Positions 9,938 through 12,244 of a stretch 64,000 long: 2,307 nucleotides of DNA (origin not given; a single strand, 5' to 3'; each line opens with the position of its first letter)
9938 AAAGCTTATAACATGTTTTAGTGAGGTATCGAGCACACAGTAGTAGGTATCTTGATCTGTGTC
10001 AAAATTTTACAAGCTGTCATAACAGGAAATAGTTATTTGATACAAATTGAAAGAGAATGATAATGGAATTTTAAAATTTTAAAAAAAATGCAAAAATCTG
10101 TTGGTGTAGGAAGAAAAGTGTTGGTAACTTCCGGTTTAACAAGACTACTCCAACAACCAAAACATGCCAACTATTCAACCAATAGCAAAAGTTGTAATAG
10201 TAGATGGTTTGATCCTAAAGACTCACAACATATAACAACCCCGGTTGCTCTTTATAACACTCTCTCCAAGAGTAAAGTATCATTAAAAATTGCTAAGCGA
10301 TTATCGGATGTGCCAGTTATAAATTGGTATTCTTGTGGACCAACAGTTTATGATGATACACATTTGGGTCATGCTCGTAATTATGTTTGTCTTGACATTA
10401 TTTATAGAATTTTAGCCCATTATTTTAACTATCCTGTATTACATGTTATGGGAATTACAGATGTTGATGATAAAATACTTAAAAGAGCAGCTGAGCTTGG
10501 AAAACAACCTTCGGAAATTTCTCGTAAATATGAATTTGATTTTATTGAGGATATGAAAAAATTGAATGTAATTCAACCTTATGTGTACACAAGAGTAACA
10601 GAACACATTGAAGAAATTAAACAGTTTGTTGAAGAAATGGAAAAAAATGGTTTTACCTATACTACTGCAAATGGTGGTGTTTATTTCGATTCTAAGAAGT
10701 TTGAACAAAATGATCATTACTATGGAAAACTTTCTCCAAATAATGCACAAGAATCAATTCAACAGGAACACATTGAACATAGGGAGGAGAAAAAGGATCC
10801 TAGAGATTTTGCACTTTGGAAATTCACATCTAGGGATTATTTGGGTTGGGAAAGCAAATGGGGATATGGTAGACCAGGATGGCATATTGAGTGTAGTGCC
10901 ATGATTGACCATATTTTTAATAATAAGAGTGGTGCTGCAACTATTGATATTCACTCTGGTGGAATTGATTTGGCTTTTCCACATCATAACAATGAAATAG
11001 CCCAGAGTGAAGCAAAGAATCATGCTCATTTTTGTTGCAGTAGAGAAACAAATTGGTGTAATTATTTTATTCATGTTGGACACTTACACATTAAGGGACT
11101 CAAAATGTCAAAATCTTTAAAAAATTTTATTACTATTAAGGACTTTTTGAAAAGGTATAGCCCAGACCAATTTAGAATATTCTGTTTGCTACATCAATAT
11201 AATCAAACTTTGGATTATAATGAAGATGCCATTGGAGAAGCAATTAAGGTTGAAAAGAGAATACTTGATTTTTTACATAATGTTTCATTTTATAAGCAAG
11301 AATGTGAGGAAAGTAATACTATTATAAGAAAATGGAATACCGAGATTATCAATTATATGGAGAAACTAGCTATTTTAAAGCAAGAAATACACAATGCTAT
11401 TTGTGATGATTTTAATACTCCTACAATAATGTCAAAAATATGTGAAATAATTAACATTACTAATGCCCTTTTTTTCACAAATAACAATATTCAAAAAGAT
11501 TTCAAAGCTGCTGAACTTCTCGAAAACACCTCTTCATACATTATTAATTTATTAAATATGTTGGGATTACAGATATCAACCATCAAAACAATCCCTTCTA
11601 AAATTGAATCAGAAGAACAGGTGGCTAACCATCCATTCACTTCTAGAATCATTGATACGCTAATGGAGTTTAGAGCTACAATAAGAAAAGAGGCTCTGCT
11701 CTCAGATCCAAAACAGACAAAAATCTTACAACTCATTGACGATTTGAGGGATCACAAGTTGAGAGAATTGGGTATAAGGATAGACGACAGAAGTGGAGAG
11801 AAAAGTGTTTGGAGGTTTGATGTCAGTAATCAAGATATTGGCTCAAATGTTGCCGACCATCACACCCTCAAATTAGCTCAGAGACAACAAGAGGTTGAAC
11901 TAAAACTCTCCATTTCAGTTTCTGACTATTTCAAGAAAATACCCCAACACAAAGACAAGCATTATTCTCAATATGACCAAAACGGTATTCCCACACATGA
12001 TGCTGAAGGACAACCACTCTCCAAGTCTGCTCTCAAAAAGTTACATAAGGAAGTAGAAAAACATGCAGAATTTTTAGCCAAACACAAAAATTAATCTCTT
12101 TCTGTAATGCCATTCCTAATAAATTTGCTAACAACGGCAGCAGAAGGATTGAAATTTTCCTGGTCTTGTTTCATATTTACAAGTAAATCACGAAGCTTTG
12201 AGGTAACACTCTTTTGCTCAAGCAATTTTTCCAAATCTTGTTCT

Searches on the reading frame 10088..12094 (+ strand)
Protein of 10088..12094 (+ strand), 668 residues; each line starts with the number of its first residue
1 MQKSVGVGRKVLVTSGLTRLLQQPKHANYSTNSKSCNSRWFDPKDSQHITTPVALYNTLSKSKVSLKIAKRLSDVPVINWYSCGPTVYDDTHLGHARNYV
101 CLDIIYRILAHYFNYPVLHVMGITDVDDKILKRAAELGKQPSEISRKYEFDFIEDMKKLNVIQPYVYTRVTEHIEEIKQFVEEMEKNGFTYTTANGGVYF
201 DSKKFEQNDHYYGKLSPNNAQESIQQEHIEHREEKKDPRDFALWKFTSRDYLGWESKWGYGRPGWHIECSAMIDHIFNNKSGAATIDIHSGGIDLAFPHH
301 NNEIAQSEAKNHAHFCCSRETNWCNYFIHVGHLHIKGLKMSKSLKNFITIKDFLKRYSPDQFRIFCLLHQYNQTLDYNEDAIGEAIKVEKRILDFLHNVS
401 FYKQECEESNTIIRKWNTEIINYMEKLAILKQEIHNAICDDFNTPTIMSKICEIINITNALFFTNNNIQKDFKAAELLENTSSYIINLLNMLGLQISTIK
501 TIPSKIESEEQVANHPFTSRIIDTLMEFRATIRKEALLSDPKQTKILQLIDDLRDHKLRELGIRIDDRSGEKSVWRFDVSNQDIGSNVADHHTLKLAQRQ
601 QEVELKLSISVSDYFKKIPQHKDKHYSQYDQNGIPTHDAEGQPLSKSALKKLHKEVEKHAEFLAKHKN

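Call 5: search_protein_families(library=pfam, proteins=[window:10088-12094:+], max_evalue=0.00001)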
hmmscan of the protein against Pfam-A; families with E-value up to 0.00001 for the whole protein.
window:10088-12094:+ (668 aa): 2 families
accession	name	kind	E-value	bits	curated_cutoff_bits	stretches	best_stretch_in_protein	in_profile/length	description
PF01406.26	tRNA-synt_1e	-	1.8e-105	353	27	1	78-385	10-299/301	tRNA synthetases class I (C) catalytic domain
PF09334.17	tRNA-synt_1g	-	1.4e-19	70.6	20.1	2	89-240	12-163/391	tRNA synthetases class I (M)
